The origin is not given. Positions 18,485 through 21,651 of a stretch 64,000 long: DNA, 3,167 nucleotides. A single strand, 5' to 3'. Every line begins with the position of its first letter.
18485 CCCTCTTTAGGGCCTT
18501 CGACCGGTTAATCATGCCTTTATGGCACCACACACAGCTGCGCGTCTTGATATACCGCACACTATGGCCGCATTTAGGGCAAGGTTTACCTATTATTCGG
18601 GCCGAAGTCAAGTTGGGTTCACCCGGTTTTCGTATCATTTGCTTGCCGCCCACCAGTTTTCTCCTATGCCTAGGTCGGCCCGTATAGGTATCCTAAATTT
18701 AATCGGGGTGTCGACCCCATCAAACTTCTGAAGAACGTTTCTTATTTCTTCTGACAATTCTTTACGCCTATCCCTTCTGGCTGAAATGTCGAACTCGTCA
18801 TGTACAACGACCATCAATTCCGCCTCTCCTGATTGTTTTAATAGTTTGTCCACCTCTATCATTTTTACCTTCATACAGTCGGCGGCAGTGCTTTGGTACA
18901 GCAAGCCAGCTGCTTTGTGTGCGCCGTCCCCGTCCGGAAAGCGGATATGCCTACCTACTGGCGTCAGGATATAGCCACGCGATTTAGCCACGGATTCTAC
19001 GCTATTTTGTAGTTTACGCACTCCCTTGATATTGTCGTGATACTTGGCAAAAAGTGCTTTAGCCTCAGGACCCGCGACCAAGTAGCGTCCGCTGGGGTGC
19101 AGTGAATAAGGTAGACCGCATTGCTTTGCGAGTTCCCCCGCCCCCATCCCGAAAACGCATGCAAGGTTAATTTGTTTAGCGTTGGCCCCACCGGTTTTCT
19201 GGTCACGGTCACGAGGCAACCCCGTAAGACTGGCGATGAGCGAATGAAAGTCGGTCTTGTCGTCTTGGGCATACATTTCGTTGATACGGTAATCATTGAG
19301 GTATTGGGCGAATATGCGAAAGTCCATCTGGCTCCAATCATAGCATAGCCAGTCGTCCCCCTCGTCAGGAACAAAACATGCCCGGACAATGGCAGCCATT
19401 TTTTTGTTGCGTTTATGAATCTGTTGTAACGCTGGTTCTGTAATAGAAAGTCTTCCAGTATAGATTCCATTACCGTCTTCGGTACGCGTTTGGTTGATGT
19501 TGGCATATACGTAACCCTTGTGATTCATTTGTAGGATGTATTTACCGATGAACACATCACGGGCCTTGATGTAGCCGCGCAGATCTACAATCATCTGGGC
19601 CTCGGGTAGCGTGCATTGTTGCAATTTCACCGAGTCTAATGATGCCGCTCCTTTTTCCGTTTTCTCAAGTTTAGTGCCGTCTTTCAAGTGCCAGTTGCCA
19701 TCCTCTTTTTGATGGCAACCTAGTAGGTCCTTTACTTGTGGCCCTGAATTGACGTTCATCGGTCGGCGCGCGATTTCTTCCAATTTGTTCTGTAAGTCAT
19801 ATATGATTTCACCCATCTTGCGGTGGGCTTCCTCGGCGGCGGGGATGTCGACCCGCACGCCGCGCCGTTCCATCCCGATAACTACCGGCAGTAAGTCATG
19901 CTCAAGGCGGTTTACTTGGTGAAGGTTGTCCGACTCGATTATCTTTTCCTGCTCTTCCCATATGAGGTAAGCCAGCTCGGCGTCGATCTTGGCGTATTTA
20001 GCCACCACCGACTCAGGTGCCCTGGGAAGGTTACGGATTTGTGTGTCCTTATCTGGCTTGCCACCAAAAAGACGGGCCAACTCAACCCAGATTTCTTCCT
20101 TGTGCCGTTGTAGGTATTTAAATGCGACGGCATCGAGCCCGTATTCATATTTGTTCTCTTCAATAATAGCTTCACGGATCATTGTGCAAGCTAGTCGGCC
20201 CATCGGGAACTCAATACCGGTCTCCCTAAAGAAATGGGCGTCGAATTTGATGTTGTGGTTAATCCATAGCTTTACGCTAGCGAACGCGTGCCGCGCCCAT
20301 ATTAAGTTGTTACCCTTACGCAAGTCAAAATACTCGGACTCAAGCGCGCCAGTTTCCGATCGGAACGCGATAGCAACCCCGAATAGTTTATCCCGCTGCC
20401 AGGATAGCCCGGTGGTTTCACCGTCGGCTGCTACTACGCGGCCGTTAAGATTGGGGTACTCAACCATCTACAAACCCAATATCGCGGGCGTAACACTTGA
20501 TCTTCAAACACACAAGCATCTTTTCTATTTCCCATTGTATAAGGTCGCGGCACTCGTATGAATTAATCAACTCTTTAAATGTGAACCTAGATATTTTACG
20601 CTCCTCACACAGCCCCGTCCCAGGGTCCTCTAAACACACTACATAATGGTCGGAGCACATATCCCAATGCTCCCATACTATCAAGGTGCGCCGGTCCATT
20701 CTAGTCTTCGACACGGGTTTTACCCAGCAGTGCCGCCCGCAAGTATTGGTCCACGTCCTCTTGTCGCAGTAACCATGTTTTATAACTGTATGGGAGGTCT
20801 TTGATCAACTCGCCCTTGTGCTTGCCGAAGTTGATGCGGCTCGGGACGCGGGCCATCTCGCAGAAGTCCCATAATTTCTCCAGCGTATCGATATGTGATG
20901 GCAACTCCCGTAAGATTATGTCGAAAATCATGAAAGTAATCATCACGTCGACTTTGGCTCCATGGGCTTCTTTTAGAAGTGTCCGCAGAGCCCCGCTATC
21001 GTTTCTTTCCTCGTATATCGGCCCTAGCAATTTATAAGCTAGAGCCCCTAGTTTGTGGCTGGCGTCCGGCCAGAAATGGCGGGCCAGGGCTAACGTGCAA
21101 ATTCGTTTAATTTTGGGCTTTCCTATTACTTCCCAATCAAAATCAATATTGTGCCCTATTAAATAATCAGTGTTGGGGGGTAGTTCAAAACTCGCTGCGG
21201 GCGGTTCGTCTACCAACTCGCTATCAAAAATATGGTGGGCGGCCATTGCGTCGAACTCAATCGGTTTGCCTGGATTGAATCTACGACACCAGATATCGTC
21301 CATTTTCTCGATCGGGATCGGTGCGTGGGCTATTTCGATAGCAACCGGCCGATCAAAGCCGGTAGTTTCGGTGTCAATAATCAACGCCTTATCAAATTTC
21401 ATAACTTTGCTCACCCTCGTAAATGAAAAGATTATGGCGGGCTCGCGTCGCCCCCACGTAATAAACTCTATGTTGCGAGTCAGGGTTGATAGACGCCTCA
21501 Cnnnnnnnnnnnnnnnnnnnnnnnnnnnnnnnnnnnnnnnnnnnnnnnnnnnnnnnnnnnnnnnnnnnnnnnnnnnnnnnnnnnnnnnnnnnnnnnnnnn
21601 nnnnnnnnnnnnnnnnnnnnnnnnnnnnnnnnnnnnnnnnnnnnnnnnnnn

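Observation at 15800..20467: Complete-looking 2-aminoadenine (Z-base) DNA biosynthesis cluster: DatZ-like HD hydrolase, MazZ, PurZ and DpoZ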

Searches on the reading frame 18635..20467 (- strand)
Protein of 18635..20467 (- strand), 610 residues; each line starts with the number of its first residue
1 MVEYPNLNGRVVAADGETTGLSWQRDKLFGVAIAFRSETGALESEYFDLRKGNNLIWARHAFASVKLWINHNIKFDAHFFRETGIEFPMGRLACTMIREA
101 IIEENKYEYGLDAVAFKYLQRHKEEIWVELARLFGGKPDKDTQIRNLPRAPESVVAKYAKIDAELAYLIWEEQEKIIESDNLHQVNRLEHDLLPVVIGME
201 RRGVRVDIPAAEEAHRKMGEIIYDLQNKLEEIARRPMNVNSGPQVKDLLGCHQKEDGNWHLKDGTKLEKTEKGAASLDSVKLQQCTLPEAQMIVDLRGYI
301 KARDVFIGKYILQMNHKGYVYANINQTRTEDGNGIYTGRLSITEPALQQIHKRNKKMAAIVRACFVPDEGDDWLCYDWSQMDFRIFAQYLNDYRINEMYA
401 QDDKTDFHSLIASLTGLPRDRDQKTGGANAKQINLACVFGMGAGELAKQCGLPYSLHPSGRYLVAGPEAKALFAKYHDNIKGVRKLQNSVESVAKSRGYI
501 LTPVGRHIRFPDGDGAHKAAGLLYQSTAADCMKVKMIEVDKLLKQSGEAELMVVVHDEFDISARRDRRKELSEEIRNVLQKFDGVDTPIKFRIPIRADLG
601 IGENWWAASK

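Call 3: search_protein_families(library=pfam, proteins=[window:18635-20467:-], max_evalue=0.01)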
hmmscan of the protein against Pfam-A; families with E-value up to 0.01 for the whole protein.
window:18635-20467:- (610 aa): 2 families
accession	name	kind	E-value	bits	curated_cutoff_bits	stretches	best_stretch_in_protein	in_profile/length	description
PF00476.26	DNA_pol_A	-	2e-53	182.1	34.3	1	212-605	5-379/381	DNA polymerase family A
PF01612.26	DNA_pol_A_exo1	-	1.3e-07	32.1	23.6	1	8-171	19-166/173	3'-5' exonuclease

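Call 4: search_protein_families(library=phrogs, proteins=[window:18635-20467:-], max_evalue=0.001)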
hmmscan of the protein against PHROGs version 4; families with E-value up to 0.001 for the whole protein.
window:18635-20467:- (610 aa): 8 families
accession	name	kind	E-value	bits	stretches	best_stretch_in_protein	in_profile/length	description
phrog_17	-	DNA, RNA and nucleotide metabolism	1.1e-96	326.1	1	7-605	668-1230/1445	DNA polymerase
phrog_15971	-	DNA, RNA and nucleotide metabolism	3.1e-23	83.5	1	264-605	64-372/376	DNA polymerase I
phrog_12241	-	DNA, RNA and nucleotide metabolism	1.5e-15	58.2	1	11-354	129-497/502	DNA polymerase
phrog_5995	-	DNA, RNA and nucleotide metabolism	2.3e-13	51.2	1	468-605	23-175/236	DNA polymerase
phrog_10285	-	DNA, RNA and nucleotide metabolism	1.8e-09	38.1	1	346-447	31-132/321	DNA polymerase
phrog_2573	-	DNA, RNA and nucleotide metabolism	3e-08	34.2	1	361-606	5-275/336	DNA polymerase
phrog_9556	-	DNA, RNA and nucleotide metabolism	6.5e-06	26.4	1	44-232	50-243/441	DNA polymerase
phrog_6375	-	DNA, RNA and nucleotide metabolism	1.9e-05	25.7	1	439-549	2-112/204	DNA polymerase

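Call 8: search_solved_structures(query=window:18635-20467:-, show_alignments=1, max_evalue=0.001)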
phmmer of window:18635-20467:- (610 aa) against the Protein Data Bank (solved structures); distinct sequences matched with E-value up to 0.001: 71 (the best 60 are shown).
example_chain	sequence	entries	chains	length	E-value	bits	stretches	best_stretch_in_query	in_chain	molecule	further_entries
7pbk_A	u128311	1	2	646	1.1e-110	374.4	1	12-607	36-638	DNA polymerase I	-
8oo6_A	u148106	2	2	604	3.8e-36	128.2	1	67-606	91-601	DNA polymerase I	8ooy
1kln_A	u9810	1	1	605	3.8e-36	128.2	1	67-606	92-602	PROTEIN (DNA POLYMERASE I KLENOW FRAGMENT (E.C.2.7.7.7))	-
1d9d_A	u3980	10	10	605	3.8e-36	128.2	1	67-606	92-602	DNA POLYMERASE I | PROTEIN (DNA POLYMERASE I KLENOW FRAGMENT (E.C.2.7.7.7)) | PROTEIN (DNA POLYMERASE I-KLENOW FRAGMENT (E.C.2.7.7.7))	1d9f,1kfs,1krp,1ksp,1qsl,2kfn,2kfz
1dpi_A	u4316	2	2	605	3.8e-36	128.2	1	67-606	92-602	DNA POLYMERASE I KLENOW FRAGMENT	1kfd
1d8y_A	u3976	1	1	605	3.9e-36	128.2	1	67-606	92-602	DNA POLYMERASE I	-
4bwj_A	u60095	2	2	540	2.5e-30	109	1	186-609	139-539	DNA POLYMERASE I, THERMOSTABLE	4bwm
5o7t_A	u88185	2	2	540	5.1e-30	108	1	186-609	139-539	DNA polymerase I, thermostable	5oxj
3po4_A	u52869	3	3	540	9.7e-30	107.1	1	186-609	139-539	DNA polymerase I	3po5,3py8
4xiu_A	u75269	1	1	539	1.5e-29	106.5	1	186-609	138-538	DNA polymerase I, thermostable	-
4n56_A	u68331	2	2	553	1.6e-29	106.3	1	186-609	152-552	DNA polymerase I, thermostable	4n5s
2ktq_A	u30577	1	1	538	1.8e-29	106.2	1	186-609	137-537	PROTEIN (LARGE FRAGMENT OF DNA POLYMERASE I)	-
4ktq_A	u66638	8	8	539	1.9e-29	106.2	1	186-609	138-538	PROTEIN (LARGE FRAGMENT OF DNA POLYMERASE I) | DNA polymerase I, thermostable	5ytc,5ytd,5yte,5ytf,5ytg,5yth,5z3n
1jxe_A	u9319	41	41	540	1.9e-29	106.2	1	186-609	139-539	TAQ DNA POLYMERASE I | PROTEIN (LARGE FRAGMENT OF DNA POLYMERASE I) | DNA polymerase I, thermostable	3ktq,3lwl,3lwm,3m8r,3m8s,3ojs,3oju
6fbc_A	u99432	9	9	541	1.9e-29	106.1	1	186-609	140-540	DNA polymerase I, thermostable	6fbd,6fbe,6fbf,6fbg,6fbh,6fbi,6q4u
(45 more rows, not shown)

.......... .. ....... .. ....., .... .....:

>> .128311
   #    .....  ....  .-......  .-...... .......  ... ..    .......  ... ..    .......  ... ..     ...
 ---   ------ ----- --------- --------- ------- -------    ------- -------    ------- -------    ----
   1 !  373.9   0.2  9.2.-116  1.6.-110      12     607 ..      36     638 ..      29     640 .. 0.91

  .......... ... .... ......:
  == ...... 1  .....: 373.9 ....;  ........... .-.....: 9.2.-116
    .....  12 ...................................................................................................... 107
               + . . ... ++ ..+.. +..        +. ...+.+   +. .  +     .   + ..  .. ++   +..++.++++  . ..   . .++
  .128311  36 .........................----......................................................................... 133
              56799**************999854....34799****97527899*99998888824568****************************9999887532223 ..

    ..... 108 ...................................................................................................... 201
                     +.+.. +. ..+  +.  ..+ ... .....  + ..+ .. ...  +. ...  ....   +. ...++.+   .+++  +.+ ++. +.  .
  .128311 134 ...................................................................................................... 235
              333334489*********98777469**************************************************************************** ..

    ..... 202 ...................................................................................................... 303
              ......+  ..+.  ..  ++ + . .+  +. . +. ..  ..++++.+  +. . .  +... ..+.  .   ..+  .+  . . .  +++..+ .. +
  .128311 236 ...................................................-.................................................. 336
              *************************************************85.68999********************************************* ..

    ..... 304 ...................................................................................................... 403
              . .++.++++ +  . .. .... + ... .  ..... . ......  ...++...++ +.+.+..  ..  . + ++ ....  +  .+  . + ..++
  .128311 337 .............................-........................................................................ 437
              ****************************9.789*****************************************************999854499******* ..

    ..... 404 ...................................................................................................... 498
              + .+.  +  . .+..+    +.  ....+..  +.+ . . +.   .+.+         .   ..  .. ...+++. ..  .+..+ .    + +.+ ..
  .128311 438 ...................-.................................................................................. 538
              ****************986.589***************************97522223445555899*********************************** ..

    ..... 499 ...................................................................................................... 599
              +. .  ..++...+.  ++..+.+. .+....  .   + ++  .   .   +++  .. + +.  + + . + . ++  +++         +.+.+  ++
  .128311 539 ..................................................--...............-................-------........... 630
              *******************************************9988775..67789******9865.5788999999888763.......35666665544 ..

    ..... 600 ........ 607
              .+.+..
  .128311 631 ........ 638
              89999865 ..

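Call 40: search_dna_similar(query=window:18635-20467:-, collection=phages, mode=protein, max_rows=25)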
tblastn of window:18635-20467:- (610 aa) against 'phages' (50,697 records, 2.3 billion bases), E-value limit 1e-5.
Records with a match: 2530; places in all: 2532; records where one place covers at least 80% of the query: 1909.
Best place of each record, by identity: <60% 2530.
By first word of the organism name: Mycobacterium 956; Salmonella 265; Vibrio 163; Escherichia 126; Microbacterium 125; Gordonia 122; Arthrobacter 91; Klebsiella 80; Pseudomonas 80; Enterococcus 73; and 78 more.
By host as written in the record: Mycobacterium smegmatis mc2 155 687; - 178; Mycobacterium smegmatis mc#155 129; Microbacterium foliorum NRRL B-24224 61; Mycobacterium smegmatis mc2155 54; Gordonia terrae 3612 54; Escherichia coli 46; Arthrobacter globiformis B-2979 45; and 404 more.
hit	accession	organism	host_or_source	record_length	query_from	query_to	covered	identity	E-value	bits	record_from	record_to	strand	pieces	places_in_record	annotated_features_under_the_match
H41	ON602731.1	Klebsiella phage VLCpiS6a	Klebsiella pneumoniae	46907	1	610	100%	41.7%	8e-129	423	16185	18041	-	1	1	DNA polymerase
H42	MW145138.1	Providencia phage Kokobel2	Providencia stuartii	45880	1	610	100%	41.6%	5e-131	429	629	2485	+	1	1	hypothetical protein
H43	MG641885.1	Salmonella phage PMBT28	Salmonella enterica subsp. enterica ...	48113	1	610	100%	41.5%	7e-129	423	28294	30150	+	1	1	DNA polymerase I | ATP-dependent DNA helicase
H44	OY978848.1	Klebsiella phage vB_Kpn_K21lambda1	-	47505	1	610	100%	41.1%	1e-127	420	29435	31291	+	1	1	DNA polymerase I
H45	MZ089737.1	Pseudomonas phage PSA28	wastewater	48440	1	610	100%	40.9%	9e-129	423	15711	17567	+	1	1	DNA polymerase I | hypothetical protein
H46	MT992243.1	Acinetobacter phage DMU1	Acinetobacter baumannii 19606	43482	4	610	100%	40.9%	2e-132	434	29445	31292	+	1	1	DNA polymerase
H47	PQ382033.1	Acinetobacter phage vB_AbaSI_2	Acinetobacter baumannii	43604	4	610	100%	40.9%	2e-132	434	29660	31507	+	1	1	DNA polymerase DpoZ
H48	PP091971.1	Acinetobacter phage vB_MZM_2AB-P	Acinetobacter baumannii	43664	4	610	100%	40.9%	2e-132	433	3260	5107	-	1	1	DNA polymerase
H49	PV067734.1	Acinetobacter phage vB_AbaS-Bhz20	Acinetobacter baumannii DSM 106838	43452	4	610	100%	40.4%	2e-133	436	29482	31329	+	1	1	DNA polymerase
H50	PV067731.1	Acinetobacter phage vB_AbaS-Bhz9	Acinetobacter baumannii DSM 106838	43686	4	610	100%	40.4%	3e-132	433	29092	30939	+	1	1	DNA polymerase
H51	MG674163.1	Acinetobacter phage SH-Ab 15497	Acinetobacter baumannii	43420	4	610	100%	40.4%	4e-132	433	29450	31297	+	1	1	DNA polymearse I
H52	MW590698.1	Acinetobacter phage 53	Acinetobacter baumannii WHG40137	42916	12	610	98%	40.8%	3e-132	433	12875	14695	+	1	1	record has no annotation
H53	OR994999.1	Acinetobacter phage pB23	Acinetobacter baumannii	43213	12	610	98%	40.8%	3e-132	433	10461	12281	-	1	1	hypothetical protein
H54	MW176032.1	Acinetobacter phage Barton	Acinetobacter calcoaceticus ATCC23055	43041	11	610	98%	40.3%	2e-130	427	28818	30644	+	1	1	34: DNA polymerase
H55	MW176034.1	Acinetobacter phage JeffCo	Acinetobacter calcoaceticus ATCC23055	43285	11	610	98%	40.3%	5e-130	427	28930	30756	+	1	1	33: DNA polymerase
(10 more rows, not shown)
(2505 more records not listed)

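Call 54: get_annotated_region(hit=H51, flank=6000)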
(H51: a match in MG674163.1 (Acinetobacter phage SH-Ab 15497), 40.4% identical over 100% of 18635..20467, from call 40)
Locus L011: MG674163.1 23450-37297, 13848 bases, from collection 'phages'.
description: Acinetobacter phage SH-Ab 15497, complete genome.
organism: Acinetobacter phage SH-Ab 15497 (NCBI taxid 2060946)
taxonomy: Viruses; Duplodnaviria; Heunggongvirae; Uroviricota; Caudoviricetes
host: Acinetobacter baumannii; source: -; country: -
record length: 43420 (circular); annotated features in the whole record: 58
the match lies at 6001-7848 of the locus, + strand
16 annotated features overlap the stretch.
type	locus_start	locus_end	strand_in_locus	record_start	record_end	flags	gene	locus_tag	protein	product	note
CDS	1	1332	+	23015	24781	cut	-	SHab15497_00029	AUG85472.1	superfamily II DNA/RNA helicase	-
CDS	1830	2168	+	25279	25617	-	-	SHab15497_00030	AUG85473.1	hypothetical protein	-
CDS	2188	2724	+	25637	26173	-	-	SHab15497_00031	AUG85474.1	hypothetical protein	-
CDS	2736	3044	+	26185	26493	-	-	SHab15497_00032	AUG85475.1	hypothetical protein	-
CDS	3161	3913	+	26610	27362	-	-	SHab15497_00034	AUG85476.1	hypothetical protein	-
CDS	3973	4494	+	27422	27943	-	-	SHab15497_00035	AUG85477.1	hypothetical protein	-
CDS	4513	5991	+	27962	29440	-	-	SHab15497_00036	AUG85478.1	helicase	PcrA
CDS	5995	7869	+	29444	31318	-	-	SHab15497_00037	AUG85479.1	DNA polymearse I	-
CDS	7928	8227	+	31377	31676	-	-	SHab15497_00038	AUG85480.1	ssDNA binding protein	-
CDS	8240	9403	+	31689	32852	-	-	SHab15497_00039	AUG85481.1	adenylosuccinate synthetase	-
CDS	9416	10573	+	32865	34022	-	-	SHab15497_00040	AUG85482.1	hypothetical protein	-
CDS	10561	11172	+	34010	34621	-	-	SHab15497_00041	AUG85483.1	metal-dependent phosphohydrolase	-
CDS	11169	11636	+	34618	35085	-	-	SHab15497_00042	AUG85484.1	hypothetical protein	-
CDS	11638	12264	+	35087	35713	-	-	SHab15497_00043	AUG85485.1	hypothetical protein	-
CDS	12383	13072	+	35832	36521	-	-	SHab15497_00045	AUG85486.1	hypothetical protein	-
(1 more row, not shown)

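Call 73: search_protein_families(library=ncbifam, proteins=[window:18635-20467:-], max_evalue=0.01)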
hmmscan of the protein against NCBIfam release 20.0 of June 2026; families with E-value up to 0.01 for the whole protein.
window:18635-20467:- (610 aa): 8 families
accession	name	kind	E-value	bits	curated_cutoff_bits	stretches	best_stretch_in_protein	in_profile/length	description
NF038380.1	phage_DpoZ_1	exception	1.2e-203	677.9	500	1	10-610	3-607/607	aminoadenine-incorporating DNA polymerase DpoZ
NF004397.1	PRK05755.1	equivalog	4.5e-66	224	720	1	10-608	317-888/889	DNA polymerase I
TIGR00593.1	pola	equivalog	1.6e-50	172.4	600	1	66-607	380-888/890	DNA polymerase I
NF011539.0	PRK14975.1-3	equivalog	3.4e-47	161.1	640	1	10-605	67-625/628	bifunctional 3'-5' exonuclease/DNA polymerase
NF011540.0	PRK14975.1-4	equivalog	1.7e-28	99.5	601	1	69-605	73-573/576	bifunctional 3'-5' exonuclease/DNA polymerase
NF011541.0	PRK14975.2-1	equivalog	1.5e-08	33.4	871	1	334-590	358-624/645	bifunctional 3'-5' exonuclease/DNA polymerase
NF038381.1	phage_DpoZ_2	exception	8.7e-06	24.3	350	1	191-447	317-579/754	aminoadenine-incorporating DNA polymerase DpoZ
NF011538.0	PRK14975.1-1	equivalog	0.0024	16.3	389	0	524-577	472-526/557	bifunctional 3'-5' exonuclease/DNA polymerase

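Call 75: search_protein_families(library=pfam, proteins=[L011:12383-13072:+], max_evalue=0.01)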
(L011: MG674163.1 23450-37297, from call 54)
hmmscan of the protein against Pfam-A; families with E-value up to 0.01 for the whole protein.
L011:12383-13072:+ (229 aa): 1 family
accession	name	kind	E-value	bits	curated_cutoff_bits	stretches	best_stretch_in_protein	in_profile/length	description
PF25208.1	DUF7838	-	0.002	18.4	28.5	1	72-111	6-43/55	Domain of unknown function (DUF7838)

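Call 96: search_protein_families(library=pfam, proteins=[L011:9416-10573:+], max_evalue=0.01)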
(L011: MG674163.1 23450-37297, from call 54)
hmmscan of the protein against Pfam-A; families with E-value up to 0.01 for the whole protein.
L011:9416-10573:+ (385 aa): 2 families
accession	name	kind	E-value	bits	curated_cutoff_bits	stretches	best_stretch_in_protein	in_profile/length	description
PF18909.5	dGTP_diPhyd_N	-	2e-24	85.9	27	1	3-98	4-98/99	dATP/dGTP diphosphohydrolase, N-terminal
PF04447.17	dATP-dGTP_PPHyd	-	5.4e-08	33.4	23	1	170-244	5-80/97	dATP/dGTP pyrophosphohydrolase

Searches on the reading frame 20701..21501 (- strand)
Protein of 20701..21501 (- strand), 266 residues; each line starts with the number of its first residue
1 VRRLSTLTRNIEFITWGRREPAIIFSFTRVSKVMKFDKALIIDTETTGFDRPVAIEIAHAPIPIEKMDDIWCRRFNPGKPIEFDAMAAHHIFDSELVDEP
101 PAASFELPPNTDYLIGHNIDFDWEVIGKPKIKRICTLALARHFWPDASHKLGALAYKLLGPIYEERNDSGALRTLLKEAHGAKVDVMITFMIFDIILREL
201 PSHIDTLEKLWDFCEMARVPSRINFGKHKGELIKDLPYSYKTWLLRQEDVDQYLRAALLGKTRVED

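Call 3: search_protein_families(library=pfam, proteins=[window:20701-21501:-], max_evalue=0.01)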
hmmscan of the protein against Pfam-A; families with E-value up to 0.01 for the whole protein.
window:20701-21501:- (266 aa): 2 families
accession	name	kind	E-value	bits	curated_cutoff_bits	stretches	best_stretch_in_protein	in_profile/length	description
PF12843.12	QSregVF_b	-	0.0014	18.9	22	1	221-247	11-37/66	Putative quorum-sensing-regulated virulence factor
PF01612.26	DNA_pol_A_exo1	-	0.002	18.4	23.6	1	114-200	79-172/173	3'-5' exonuclease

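Call 4: search_protein_families(library=phrogs, proteins=[window:20701-21501:-], max_evalue=0.001)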
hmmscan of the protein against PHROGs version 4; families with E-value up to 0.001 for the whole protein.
window:20701-21501:- (266 aa): 2 families
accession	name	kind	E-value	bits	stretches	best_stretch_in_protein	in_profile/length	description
phrog_192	-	DNA, RNA and nucleotide metabolism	1.7e-51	176.8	1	29-258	98-342/397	DNA polymerase exonuclease subunit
phrog_17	-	DNA, RNA and nucleotide metabolism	3.9e-12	46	1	31-214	664-847/1445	DNA polymerase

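Call 73: search_protein_families(library=ncbifam, proteins=[window:20701-21402:-], max_evalue=0.01)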
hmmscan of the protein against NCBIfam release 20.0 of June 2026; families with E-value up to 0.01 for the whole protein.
window:20701-21402:- (233 aa): 9 families
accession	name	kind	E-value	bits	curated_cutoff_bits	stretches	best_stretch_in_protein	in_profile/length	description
NF005937.0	PRK07983.1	equivalog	2e-17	63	202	1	8-222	4-210/220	exodeoxyribonuclease X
NF004964.0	PRK06310.1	equivalog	5.4e-13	48.9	236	1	6-221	9-223/250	DNA polymerase III subunit epsilon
NF004963.0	PRK06309.1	equivalog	8.1e-11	42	245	1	6-219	4-215/232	DNA polymerase III subunit epsilon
NF006316.0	PRK08517.1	equivalog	2.2e-05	23.9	247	1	81-186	152-252/270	3'-5' exonuclease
TIGR01406.1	dnaQ_proteo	equivalog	2.3e-05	24.1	222.7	1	6-125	2-142/231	DNA polymerase III subunit epsilon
NF004316.1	PRK05711.1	equivalog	0.0019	17.9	196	0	6-122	3-140/234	DNA polymerase III subunit epsilon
TIGR00573.1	dnaq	subfamily_domain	0.0024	17.4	71.5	1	5-93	8-102/217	exonuclease, DNA polymerase III, epsilon subunit family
NF005981.0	PRK08074.1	equivalog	0.0034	15.4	789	1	6-125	5-141/931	ATP-dependent DNA helicase DinG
NF005906.0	PRK07883.1-4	equivalog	0.0069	14.8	495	0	8-122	10-140/563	DEDD exonuclease domain-containing protein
